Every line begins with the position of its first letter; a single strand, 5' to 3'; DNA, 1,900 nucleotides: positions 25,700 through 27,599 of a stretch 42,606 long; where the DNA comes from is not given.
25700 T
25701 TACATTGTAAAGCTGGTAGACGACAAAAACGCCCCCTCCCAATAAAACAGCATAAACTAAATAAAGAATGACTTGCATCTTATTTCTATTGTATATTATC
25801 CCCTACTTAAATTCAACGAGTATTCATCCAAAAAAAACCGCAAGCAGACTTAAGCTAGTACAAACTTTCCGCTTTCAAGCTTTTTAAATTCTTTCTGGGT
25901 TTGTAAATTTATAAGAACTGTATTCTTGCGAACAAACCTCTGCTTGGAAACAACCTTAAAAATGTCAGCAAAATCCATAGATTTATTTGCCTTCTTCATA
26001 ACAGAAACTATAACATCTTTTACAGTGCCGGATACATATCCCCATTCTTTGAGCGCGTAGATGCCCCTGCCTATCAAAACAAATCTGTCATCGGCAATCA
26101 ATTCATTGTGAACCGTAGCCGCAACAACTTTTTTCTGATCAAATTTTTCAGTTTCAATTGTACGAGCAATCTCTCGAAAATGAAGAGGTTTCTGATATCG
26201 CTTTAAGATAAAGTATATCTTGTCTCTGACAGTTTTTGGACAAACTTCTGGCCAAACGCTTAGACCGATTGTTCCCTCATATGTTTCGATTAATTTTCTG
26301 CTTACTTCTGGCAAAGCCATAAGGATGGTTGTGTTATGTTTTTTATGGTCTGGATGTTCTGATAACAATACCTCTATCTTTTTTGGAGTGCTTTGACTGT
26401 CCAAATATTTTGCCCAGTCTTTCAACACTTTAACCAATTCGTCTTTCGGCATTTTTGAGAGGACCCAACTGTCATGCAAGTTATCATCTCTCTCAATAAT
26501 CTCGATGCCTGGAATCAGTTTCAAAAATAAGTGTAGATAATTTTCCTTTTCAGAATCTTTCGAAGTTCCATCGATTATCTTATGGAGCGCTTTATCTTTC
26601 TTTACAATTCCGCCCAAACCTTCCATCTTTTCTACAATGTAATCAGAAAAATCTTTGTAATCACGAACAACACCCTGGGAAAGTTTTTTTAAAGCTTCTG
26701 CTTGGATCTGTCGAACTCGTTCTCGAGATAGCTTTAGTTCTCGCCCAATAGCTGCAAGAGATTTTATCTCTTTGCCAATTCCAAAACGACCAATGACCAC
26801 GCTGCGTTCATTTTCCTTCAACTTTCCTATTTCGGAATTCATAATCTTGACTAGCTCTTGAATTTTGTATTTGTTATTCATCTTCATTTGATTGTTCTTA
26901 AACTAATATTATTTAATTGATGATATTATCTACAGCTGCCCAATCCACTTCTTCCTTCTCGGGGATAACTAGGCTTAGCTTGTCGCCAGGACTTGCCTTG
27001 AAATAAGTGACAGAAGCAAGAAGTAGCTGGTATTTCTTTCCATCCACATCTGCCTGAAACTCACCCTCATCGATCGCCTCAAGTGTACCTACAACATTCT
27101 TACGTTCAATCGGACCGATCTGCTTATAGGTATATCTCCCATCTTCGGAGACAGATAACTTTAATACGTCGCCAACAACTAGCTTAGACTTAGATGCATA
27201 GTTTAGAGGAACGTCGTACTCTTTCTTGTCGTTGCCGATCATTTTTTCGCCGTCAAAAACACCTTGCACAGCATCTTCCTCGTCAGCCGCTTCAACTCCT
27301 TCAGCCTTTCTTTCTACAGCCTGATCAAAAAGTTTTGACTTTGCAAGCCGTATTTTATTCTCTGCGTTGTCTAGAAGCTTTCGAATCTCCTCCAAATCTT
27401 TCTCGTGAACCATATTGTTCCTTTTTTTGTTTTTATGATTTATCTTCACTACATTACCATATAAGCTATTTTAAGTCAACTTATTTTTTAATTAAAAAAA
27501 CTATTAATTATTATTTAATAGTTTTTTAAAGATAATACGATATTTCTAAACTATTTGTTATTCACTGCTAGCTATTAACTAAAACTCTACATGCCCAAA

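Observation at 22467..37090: Duplicated stand-alone VirD4/TraD-like ATPase module with HTH and giant disordered partners, and no other T4SS parts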

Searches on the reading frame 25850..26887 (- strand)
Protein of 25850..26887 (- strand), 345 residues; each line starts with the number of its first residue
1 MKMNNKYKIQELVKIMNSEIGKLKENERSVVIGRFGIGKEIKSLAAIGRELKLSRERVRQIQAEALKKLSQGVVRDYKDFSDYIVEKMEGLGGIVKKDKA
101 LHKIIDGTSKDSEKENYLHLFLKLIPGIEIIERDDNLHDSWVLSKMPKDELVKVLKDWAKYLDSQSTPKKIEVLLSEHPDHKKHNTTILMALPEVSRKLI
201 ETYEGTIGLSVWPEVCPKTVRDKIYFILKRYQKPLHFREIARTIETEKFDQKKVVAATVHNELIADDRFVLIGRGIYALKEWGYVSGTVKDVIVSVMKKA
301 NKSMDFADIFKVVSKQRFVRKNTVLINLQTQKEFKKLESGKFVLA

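Call 5: search_protein_families(library=pfam, proteins=[window:25850-26887:-], max_evalue=0.01)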
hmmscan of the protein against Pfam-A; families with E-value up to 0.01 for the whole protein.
window:25850-26887:- (345 aa): 2 families
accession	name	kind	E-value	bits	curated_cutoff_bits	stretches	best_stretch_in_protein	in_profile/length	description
PF04545.22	Sigma70_r4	-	1.1e-11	44.5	24.1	1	21-70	3-49/50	Sigma-70, region 4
PF05066.19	HARE-HTH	-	3.8e-10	40.5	25.9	1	219-282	2-71/71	HB1, ASXL, restriction endonuclease HTH domain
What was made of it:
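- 25850..26887 (-): DNA-binding partner, 345 aa. Sigma-70 region-4 HTH at residues 21-70 (nt 26678-26827). HARE-HTH at residues 219-282 (nt 26042-26233). No sigma region 2. Pfam Sigma70_r4 44.5 bits and HARE-HTH 40.5 bits (call 5).
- Checked: The Sigma70_r4 + HARE-HTH protein (25850-26887, -) is confirmed above Pfam cut-offs (call 5).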

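Call 10: search_protein_families(library=ncbifam, proteins=[window:25850-26887:-], max_evalue=0.01)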
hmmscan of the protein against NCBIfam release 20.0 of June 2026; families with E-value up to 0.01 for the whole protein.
window:25850-26887:- (345 aa): 29 families (the best 25 are shown)
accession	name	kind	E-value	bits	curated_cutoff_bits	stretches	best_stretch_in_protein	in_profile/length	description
TIGR02394.1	rpoS_proteo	equivalog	2.1e-13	50.4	378.7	1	8-75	208-276/285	RNA polymerase sigma factor RpoS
NF004207.0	PRK05657.1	equivalog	1.5e-12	47.6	394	1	6-72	249-316/329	RNA polymerase sigma factor RpoS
NF005785.0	PRK07598.1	equivalog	3.8e-12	45.8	554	1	16-76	344-405/415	RNA polymerase sigma factor SigC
TIGR04567.1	RNAP_delt_lowGC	equivalog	9.9e-11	41.7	42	1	222-288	7-76/83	DNA-directed RNA polymerase subunit delta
TIGR02997.1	Sig70-cyanoRpoD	subfamily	1.2e-10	41.2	384.5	1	14-69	241-297/298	RNA polymerase sigma factor, RpoD/SigA family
NF004208.0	PRK05658.1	equivalog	1.3e-09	37.7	555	1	13-71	559-618/631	RNA polymerase sigma factor RpoD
NF041931.2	MzaA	equivalog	1.9e-09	36.9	800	1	8-71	639-703/726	MZA anti-phage system associated sigma-70 family RNA polymerase sigma factor MzaA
NF004615.0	PRK05949.1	subfamily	5e-09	35.5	530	1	6-71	249-316/327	RNA polymerase sigma factor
TIGR02393.1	RpoD_Cterm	equivalog_domain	6.1e-09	35.8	354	1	10-73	164-228/238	RNA polymerase sigma factor RpoD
NF005642.0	PRK07405.1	subfamily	2e-08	33.8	524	1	16-71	251-307/318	RNA polymerase sigma factor SigD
NF045964.1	RNAP_delt_plasma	equivalog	6.2e-08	32.6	72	1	288-321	2-35/77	DNA-directed RNA polymerase subunit delta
NF005920.0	PRK07921.1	subfamily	8.3e-08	31.6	464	1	16-72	260-317/328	RNA polymerase sigma factor SigB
NF005693.0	PRK07500.1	equivalog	1.5e-07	30.8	315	1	10-77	215-281/289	RNA polymerase factor sigma-32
NF004562.0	PRK05901.1-4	equivalog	2.4e-07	29.6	779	1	16-88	486-560/571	RNA polymerase sigma factor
NF006666.0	PRK09210.1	equivalog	1.2e-06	28.1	572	1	19-73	305-360/370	RNA polymerase sigma factor RpoD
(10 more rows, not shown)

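Call 13: search_protein_families(library=padloc, proteins=[window:25850-26887:-], max_evalue=0.01)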
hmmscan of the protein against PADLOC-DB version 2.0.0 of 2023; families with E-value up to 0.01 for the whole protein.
window:25850-26887:- (345 aa): 1 family
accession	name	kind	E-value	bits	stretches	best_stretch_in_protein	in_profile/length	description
PDLC02203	MzaA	-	7.6e-06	22.4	1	11-70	596-656/683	-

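Call 76: search_solved_structures(query=window:25850-26887:-, max_evalue=1)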
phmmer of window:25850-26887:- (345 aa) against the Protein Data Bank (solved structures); distinct sequences matched with E-value up to 1: 63 (the best 60 are shown).
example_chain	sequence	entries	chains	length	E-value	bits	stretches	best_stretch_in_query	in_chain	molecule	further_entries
7f0r_F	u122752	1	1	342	7e-08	35.4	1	17-71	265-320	RNA polymerase sigma factor RpoS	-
7vf9_F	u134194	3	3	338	7.8e-08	35.2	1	17-71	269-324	RNA polymerase sigma factor RpoS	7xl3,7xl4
6fi7_A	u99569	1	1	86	1e-06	31.6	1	22-71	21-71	RNA polymerase sigma factor RpoS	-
6ido_A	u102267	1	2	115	2.1e-06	30.5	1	22-71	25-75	RNA polymerase sigma factor RpoS,RNA polymerase beta-flap-tip-helix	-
5ipl_F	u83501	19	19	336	1.2e-05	28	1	22-71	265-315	RNA polymerase sigma factor RpoS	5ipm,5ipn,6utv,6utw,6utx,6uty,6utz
6uu8_FFF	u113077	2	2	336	1.3e-05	27.9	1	22-71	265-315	RNA polymerase sigma factor RpoS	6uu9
6kj6_F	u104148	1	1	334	1.3e-05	27.9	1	22-71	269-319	RNA polymerase sigma factor RpoS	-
6omf_F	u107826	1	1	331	1.3e-05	27.9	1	22-71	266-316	RNA polymerase sigma factor RpoS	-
6wmr_Z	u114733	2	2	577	6.5e-05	25.6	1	19-70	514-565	RNA polymerase sigma factor RpoD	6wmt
7l7b_F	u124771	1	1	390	7.7e-05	25.4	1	17-72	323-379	RNA polymerase sigma factor SigA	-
4g6d_A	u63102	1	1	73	0.00016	24.4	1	20-81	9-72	RNA polymerase sigma factor rpoD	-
1tlh_B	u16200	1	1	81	0.00044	22.9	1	21-71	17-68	RNA polymerase sigma factor rpoD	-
2p7v_B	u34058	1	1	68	0.00047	22.8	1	23-71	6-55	RNA polymerase sigma factor rpoD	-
4g8x_A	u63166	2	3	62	0.00049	22.7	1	20-70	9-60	RNA polymerase sigma factor rpoD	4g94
7ye1_F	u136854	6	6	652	0.00065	22.3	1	21-71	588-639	RNA polymerase sigma factor RpoD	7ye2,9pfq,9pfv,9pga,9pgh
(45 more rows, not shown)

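Call 78: search_protein_families(library=phrogs, proteins=[window:25850-26887:-], max_evalue=0.001)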
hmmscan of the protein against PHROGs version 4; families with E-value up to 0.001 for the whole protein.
window:25850-26887:- (345 aa): 1 family
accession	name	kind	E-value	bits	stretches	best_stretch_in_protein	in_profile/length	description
phrog_351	-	transcription regulation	2.3e-09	37.4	1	12-81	665-734/928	RNA polymerase sigma factor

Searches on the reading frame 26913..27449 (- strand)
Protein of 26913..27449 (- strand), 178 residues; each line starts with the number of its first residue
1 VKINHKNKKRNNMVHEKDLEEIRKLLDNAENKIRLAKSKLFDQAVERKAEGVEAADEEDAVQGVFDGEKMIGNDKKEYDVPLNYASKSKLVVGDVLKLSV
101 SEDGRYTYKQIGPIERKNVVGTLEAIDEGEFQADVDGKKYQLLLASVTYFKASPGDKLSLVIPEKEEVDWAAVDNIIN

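Call 5: search_protein_families(library=pfam, proteins=[window:26913-27449:-], max_evalue=0.01)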
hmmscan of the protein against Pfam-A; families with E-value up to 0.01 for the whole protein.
window:26913-27449:- (178 aa): 0 families

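Call 10: search_protein_families(library=ncbifam, proteins=[window:26913-27449:-], max_evalue=0.01)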
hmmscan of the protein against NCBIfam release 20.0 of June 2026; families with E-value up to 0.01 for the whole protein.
window:26913-27449:- (178 aa): 0 families

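Call 13: search_protein_families(library=padloc, proteins=[window:26913-27449:-], max_evalue=0.01)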
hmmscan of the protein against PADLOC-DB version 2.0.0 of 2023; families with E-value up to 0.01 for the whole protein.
window:26913-27449:- (178 aa): 0 families

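Call 43: find_homologous_proteins(query=window:26913-27413:-, max_evalue=0.001)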
Query window:26913-27413:- (166 aa): 8000 proteins with E <= 0.001 among 8000 candidates; the best 120 are listed.
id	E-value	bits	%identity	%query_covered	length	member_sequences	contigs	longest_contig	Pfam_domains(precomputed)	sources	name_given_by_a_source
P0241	3.7e-99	347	100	100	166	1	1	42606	-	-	-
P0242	4.4e-88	311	90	100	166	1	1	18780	-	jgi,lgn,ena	-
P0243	5.6e-88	311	90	100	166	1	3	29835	-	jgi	-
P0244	1.1e-83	297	84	100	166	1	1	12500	-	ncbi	-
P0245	3.4e-81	289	82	100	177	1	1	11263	-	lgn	-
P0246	3.1e-77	276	78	100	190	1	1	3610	-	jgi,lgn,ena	-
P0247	3.0e-66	240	68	99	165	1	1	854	-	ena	-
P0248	4.3e-66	240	67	99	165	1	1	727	-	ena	-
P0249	4.2e-65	237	67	99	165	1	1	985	-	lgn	-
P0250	9.7e-65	235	65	99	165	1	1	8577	-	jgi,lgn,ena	-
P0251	3.6e-64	233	65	99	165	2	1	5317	-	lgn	-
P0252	4.0e-64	233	67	99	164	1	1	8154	-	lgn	-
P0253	6.3e-64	233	63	100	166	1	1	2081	-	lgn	-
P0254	6.3e-64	233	65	99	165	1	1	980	-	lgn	-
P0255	8.3e-64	232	65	99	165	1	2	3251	-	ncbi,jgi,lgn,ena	jgi:hypothetical protein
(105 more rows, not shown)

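Call 77: search_solved_structures(query=window:26913-27413:-, max_evalue=10)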
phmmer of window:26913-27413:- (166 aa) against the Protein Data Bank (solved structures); distinct sequences matched with E-value up to 10: 1.
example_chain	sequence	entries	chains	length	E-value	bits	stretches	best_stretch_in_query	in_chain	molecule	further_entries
4lmv_A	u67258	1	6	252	0.85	13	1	31-94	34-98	Glutathione transferase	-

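Call 78: search_protein_families(library=phrogs, proteins=[window:26913-27413:-], max_evalue=0.001)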
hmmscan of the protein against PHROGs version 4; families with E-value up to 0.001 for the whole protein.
window:26913-27413:- (166 aa): 0 families
